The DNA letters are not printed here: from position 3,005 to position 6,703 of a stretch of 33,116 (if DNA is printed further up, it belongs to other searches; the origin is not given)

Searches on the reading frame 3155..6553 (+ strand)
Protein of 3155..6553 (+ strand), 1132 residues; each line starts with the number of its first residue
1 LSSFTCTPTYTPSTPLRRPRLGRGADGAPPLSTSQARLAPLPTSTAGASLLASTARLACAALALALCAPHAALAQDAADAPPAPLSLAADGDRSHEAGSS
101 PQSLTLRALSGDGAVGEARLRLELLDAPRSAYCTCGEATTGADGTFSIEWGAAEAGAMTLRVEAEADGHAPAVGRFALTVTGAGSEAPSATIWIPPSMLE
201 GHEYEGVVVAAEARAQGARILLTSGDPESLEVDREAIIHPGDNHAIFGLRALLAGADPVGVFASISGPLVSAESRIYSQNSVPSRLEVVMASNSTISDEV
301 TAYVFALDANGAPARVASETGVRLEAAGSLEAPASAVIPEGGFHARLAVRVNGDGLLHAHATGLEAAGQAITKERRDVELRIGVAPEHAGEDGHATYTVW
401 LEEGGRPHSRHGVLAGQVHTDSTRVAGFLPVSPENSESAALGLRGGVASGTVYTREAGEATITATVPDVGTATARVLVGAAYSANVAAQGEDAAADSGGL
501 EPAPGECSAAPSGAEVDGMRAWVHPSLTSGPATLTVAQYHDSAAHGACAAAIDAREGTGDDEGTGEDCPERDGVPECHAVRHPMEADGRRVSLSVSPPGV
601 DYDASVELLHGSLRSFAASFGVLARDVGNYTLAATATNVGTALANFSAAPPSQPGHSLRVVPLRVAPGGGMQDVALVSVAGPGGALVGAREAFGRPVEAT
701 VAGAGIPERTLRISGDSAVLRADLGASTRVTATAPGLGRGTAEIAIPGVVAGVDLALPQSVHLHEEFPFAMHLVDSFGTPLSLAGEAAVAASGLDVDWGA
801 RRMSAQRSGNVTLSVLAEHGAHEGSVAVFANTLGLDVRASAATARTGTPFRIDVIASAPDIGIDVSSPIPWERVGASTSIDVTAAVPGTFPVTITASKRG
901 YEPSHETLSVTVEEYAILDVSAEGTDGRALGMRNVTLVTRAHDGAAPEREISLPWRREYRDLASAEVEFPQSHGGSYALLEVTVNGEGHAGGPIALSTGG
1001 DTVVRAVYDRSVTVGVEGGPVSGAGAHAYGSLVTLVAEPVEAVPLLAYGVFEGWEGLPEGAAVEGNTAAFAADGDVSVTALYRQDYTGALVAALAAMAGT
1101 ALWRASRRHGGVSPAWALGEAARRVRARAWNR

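Call 38: search_protein_families(library=pfam, proteins=[window:3155-6553:+], max_evalue=0.01)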
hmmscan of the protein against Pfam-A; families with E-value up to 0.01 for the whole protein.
window:3155-6553:+ (1132 aa): 1 family
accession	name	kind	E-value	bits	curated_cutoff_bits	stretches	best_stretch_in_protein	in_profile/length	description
PF18998.6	Flg_new_2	-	0.0077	16.6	23.6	1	1013-1084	4-71/73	Divergent InlB B-repeat domain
